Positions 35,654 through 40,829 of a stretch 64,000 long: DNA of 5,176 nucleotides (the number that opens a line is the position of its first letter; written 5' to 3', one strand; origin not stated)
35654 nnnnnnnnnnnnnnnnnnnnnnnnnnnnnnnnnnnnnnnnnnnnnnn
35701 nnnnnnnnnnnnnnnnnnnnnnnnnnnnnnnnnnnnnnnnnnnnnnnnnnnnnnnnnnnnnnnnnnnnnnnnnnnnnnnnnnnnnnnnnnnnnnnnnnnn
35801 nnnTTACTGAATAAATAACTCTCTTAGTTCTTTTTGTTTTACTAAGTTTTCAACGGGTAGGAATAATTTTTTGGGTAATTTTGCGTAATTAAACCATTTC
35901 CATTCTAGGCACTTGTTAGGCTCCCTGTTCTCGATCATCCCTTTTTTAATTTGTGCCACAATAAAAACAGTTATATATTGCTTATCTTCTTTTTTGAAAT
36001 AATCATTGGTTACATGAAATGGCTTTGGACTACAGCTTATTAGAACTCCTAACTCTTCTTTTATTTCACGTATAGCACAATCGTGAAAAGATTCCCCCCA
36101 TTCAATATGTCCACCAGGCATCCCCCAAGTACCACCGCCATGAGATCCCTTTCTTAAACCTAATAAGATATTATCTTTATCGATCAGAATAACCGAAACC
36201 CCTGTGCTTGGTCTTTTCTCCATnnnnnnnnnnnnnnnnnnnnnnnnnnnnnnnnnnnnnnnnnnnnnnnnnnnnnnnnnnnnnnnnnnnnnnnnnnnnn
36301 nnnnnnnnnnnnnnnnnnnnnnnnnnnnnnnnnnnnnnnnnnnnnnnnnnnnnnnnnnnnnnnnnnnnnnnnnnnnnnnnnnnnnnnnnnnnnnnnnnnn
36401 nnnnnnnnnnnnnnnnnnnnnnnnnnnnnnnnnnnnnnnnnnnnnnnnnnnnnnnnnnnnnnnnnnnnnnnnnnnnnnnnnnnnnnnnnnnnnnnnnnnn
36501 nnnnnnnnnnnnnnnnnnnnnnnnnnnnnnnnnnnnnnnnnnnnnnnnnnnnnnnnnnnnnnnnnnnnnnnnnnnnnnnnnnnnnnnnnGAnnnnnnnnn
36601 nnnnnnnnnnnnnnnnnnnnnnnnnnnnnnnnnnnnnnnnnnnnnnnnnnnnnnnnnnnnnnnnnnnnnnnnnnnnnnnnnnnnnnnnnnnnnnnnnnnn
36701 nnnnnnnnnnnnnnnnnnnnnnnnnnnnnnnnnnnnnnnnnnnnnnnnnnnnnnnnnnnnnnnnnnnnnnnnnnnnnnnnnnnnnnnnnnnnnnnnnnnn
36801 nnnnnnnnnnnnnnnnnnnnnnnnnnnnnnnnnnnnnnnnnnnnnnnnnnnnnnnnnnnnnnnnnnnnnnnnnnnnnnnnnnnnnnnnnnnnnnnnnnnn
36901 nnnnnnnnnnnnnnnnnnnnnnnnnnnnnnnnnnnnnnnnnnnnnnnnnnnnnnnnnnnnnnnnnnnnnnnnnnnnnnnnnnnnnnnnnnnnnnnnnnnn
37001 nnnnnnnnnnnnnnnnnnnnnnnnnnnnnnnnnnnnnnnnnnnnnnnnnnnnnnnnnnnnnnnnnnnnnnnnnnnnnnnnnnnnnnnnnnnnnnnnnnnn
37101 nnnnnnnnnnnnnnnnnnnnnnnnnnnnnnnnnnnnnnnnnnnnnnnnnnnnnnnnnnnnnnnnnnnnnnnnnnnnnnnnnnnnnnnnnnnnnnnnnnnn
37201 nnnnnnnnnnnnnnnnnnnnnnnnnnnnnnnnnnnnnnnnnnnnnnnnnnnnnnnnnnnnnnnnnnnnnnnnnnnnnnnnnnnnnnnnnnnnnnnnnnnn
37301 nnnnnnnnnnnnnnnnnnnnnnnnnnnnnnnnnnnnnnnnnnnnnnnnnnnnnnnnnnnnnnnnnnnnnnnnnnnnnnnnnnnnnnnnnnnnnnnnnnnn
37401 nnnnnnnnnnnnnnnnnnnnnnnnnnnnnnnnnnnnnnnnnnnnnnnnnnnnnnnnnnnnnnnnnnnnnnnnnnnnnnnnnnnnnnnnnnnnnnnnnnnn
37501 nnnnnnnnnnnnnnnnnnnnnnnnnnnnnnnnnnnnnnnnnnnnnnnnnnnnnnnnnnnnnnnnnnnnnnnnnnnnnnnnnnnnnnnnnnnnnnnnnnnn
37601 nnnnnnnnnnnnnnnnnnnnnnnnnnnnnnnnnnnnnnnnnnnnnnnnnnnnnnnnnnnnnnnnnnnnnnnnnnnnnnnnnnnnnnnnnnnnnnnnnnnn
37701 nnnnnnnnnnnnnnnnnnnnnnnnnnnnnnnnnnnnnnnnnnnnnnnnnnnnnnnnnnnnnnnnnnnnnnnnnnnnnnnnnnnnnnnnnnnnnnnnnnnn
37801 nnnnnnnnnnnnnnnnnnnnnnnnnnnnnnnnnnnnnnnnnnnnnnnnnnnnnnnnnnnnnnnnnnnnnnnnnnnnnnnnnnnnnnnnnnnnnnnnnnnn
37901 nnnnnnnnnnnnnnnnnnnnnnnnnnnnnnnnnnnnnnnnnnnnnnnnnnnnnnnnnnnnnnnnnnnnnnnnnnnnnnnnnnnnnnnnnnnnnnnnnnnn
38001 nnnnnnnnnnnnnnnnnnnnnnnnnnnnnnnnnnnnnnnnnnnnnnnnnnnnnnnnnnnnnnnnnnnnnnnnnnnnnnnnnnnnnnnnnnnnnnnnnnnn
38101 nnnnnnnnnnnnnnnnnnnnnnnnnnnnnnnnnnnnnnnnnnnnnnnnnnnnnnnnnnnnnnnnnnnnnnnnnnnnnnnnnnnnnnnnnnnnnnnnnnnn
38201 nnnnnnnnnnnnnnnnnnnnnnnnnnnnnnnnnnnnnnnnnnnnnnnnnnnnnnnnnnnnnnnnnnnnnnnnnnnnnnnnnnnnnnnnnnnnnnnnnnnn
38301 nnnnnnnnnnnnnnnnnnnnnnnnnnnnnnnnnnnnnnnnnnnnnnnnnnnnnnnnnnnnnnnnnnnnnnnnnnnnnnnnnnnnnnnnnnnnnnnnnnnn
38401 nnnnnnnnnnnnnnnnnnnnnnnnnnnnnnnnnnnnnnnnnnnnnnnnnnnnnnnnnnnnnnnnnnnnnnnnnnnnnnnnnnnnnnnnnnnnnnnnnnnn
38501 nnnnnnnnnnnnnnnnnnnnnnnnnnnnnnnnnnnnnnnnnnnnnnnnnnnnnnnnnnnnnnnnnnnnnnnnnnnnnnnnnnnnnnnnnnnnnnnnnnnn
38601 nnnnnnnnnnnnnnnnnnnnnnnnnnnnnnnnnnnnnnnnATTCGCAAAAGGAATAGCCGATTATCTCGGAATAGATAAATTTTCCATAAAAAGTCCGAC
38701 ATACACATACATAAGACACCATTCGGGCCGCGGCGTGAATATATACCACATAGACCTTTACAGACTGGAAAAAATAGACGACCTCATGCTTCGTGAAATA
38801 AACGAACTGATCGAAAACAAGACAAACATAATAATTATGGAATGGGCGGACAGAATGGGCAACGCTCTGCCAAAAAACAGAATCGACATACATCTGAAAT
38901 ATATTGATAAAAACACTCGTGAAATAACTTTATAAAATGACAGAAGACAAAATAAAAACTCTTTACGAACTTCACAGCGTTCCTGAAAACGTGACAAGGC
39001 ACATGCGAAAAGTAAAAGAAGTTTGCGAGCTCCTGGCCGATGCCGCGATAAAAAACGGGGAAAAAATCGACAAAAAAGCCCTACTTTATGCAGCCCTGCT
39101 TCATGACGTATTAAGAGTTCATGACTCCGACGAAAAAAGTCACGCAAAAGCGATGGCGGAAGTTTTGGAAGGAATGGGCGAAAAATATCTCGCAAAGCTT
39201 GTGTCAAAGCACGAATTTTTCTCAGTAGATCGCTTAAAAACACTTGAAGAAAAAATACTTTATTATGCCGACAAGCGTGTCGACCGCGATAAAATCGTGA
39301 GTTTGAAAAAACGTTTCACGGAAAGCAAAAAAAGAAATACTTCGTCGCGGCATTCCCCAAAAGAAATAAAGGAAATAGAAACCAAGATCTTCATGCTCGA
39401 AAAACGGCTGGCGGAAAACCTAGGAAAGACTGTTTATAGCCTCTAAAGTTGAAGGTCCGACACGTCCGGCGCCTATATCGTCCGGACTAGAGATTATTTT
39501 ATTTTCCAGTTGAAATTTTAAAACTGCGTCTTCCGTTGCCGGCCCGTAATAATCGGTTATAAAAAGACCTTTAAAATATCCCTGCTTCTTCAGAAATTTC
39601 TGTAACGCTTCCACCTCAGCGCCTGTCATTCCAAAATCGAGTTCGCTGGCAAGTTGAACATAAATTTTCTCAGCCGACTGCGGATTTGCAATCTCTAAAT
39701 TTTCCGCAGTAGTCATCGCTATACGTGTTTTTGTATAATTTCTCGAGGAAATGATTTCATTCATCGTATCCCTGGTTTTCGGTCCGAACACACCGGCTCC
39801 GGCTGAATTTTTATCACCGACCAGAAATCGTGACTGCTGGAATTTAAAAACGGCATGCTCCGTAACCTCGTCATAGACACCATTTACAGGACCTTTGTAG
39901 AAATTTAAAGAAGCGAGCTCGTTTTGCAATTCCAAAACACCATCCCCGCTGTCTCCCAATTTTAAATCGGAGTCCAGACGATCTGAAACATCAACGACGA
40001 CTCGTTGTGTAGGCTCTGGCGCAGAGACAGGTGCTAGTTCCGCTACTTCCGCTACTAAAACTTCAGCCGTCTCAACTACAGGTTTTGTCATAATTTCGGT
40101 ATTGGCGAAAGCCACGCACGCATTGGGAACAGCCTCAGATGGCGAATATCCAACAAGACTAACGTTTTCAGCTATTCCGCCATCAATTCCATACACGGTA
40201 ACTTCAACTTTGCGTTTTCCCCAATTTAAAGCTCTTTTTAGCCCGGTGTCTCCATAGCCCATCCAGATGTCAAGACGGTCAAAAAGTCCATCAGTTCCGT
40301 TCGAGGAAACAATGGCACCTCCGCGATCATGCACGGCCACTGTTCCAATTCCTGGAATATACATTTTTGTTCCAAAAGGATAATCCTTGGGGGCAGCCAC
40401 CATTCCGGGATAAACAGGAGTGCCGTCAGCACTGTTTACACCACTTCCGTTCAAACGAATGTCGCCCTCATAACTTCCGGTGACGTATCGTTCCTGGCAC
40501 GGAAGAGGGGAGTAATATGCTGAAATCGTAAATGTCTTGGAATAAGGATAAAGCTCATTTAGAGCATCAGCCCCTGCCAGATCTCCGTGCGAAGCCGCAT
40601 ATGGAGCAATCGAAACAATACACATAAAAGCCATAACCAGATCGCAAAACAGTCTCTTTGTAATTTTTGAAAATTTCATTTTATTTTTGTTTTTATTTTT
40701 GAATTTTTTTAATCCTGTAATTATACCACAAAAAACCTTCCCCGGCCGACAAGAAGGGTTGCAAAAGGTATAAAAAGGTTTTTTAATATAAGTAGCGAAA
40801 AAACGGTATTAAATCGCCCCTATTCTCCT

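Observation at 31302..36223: Mobile 7-gene cassette: Udk-like kinase, PurM-like, HisG-like, unknown protein, SDR, HAD phosphatase and Nudix, a candidate pathway for a modified purine nucleoside or nucleotide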

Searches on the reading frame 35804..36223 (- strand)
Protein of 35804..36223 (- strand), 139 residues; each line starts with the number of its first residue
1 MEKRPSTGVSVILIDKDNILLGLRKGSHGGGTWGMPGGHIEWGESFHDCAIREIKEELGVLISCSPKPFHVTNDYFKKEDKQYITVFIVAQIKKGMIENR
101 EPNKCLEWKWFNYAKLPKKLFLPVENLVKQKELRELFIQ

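Call 3: search_protein_families(library=pfam, proteins=[window:35804-36223:-], max_evalue=0.1)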
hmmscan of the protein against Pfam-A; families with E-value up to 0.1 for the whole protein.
window:35804-36223:- (139 aa): 3 families
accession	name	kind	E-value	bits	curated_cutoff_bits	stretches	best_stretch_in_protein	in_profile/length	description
PF00293.34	NUDIX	-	1.4e-21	77.3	21.1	1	7-120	4-123/134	NUDIX domain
PF14815.12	NUDIX_4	-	2.6e-05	24.4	35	1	11-123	3-104/113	NUDIX domain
PF22327.2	Nudt16-like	-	0.0039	17.6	27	1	30-101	32-104/161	U8 snoRNA-decapping enzyme-like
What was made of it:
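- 35804..36223 (-): MutT-type Nudix hydrolase (139 aa), convergent with HAD and overlapping it by 15 nt. NUDIX 1e-21 (call 3).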

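Call 4: search_protein_families(library=ncbifam, proteins=[window:35804-36223:-], max_evalue=0.1)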
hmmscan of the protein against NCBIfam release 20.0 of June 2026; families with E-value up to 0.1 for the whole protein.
window:35804-36223:- (139 aa): 25 families
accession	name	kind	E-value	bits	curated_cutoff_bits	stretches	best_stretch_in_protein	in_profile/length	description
NF006530.0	PRK08999.1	equivalog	8.4e-13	48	245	1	8-124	9-120/315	Nudix family hydrolase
TIGR00586.1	mutt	equivalog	2.5e-10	40.4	97.9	1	3-125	3-120/129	8-oxo-dGTP diphosphatase MutT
NF008044.0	PRK10776.1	equivalog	5.9e-08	32.6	148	1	8-124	7-118/130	8-oxo-dGTP diphosphatase MutT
NF007834.0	PRK10546.1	equivalog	2.3e-07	30.7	156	1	9-63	7-62/135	pyrimidine (deoxy)nucleoside triphosphate diphosphatase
NF001299.0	PRK00241.1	equivalog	2.7e-07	30.3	158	1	11-62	140-190/263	NAD(+) diphosphatase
NF003788.0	PRK05379.1-5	equivalog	1.1e-06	28.3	354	1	12-60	219-267/351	bifunctional nicotinamide-nucleotide adenylyltransferase/Nudix hydroxylase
NF001938.0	PRK00714.1-5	equivalog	1.3e-06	27.9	116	1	4-60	13-74/172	RNA pyrophosphohydrolase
NF041652.1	Nud_hyd_Dein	equivalog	2.9e-06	27.6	200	1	6-62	15-74/152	Nudix hydrolase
NF003787.0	PRK05379.1-4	equivalog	1.1e-05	24.6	449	1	9-62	211-264/346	bifunctional nicotinamide-nucleotide adenylyltransferase/Nudix hydroxylase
NF012016.0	PRK15472.1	equivalog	1.5e-05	24.8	95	1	30-101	30-104/141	nucleoside triphosphatase NudI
NF003785.0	PRK05379.1-1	equivalog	2.5e-05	23.6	418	1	9-60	206-257/347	bifunctional nicotinamide-nucleotide adenylyltransferase/Nudix hydroxylase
NF003786.0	PRK05379.1-2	equivalog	3.1e-05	23.3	397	1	10-59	222-271/354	bifunctional nicotinamide-nucleotide adenylyltransferase/Nudix hydroxylase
NF001937.0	PRK00714.1-4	equivalog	4.4e-05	23.2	139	1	8-61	10-61/161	RNA pyrophosphohydrolase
NF011963.0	PRK15434.1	subfamily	0.00012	21.8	146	1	15-92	27-107/159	GDP-mannose mannosyl hydrolase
NF001935.0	PRK00714.1-2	equivalog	0.00013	21.6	259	1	9-62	11-62/183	RNA pyrophosphohydrolase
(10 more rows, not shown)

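Call 46: search_protein_families(library=padloc, proteins=[window:35804-36223:-], max_evalue=0.001)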
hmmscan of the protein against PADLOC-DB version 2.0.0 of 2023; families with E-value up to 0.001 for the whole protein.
window:35804-36223:- (139 aa): 1 family
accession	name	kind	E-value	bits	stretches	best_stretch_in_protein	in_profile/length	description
PDLC04899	PDC-S07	-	1.7e-14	51.6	1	9-126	10-122/135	-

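Call 47: search_protein_families(library=phrogs, proteins=[window:35804-36223:-], max_evalue=0.001)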
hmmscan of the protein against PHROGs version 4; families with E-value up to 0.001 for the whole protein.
window:35804-36223:- (139 aa): 6 families
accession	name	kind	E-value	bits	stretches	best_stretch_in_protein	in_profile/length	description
phrog_1198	-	other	4.1e-25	90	1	3-130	35-165/253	MutT/NUDIX hydrolase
phrog_1185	-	other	1.3e-10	42.2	1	16-96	158-242/301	nudix hydrolase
phrog_19657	-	other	1.8e-10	42.1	1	10-84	26-114/176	nudix hydrolase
phrog_10313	-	other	6.2e-09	36.8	1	3-118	10-123/159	nudix hydrolase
phrog_15528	-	head and packaging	8.8e-09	35.3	1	7-62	522-574/794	portal protein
phrog_6216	-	unknown function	1.7e-08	34.6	1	17-135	13-117/545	-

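Call 74: search_solved_structures(query=window:35804-36223:-, max_evalue=0.00001)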
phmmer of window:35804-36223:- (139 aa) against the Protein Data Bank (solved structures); distinct sequences matched with E-value up to 0.00001: 50.
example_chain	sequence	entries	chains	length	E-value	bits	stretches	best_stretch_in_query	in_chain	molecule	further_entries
4kyx_A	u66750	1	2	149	8.6e-31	109.8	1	4-131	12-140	ADP-ribose pyrophosphatase MutT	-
6fl4_A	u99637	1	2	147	2.6e-26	95.3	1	4-127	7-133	Nudix hydrolase 1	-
5gp0_E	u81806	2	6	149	2.7e-26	95.3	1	4-127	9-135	Nudix hydrolase 1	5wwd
6dby_A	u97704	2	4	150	2.8e-26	95.2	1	4-127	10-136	Nudix hydrolase 1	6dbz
5wy6_E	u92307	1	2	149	1.9e-25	92.5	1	4-127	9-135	Nudix hydrolase 1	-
6ypb_A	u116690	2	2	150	6.7e-24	87.5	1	8-129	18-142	Geranyl diphosphate phosphohydrolase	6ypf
5bon_A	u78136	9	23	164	1.4e-17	67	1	3-118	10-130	Probable 8-oxo-dGTP diphosphatase NUDT15 | Nucleotide triphosphate diphosphatase NUDT15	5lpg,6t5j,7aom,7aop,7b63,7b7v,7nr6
7b66_A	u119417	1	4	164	1.4e-17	66.9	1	3-118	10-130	Nucleotide triphosphate diphosphatase NUDT15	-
7b65_A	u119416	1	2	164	1.8e-17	66.7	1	3-118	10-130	Nucleotide triphosphate diphosphatase NUDT15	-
7b64_A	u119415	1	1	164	1.9e-17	66.6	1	3-118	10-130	Nucleotide triphosphate diphosphatase NUDT15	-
7b67_A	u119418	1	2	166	9.8e-17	64.2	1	4-118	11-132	Nucleotide triphosphate diphosphatase NUDT15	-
6glo_A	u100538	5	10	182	1.5e-10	44.2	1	11-123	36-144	7,8-dihydro-8-oxoguanine triphosphatase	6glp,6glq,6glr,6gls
5ghi_A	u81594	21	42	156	6.2e-10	42.2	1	11-123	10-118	7,8-dihydro-8-oxoguanine triphosphatase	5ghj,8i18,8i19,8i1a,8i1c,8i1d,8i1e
6jvo_A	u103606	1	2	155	6.8e-10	42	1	11-123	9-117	7,8-dihydro-8-oxoguanine triphosphatase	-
1iry_A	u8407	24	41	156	6.9e-10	42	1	11-123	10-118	hMTH1 | 7,8-dihydro-8-oxoguanine triphosphatase | Oxidized purine nucleoside triphosphate hydrolase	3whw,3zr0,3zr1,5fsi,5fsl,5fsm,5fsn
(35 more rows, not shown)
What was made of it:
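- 35804..36223 (-): Nearest solved relatives are 4kyx, AtNUDX1, NUDT15 and MTH1 (call 74).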

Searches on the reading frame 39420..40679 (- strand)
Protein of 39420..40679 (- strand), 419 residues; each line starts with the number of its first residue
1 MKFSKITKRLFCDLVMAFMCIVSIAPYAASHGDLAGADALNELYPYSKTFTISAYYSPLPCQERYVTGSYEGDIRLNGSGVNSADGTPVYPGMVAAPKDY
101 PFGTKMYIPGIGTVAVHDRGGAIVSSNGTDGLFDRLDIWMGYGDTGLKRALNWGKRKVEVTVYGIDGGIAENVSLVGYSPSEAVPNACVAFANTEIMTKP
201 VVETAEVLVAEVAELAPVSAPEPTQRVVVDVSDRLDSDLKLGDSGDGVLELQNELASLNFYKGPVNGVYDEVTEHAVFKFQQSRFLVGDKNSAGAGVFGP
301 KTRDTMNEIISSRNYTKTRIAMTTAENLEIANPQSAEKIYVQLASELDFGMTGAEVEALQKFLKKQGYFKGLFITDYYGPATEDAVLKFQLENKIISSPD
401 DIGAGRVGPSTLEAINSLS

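Call 68: search_protein_families(library=pfam, proteins=[window:39420-40679:-], max_evalue=0.00001)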
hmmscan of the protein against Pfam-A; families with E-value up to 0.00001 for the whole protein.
window:39420-40679:- (419 aa): 1 family
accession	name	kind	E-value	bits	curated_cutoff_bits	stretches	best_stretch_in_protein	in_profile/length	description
PF01471.23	PG_binding_1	-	8.6e-22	77.5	23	2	352-415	1-57/57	Putative peptidoglycan binding domain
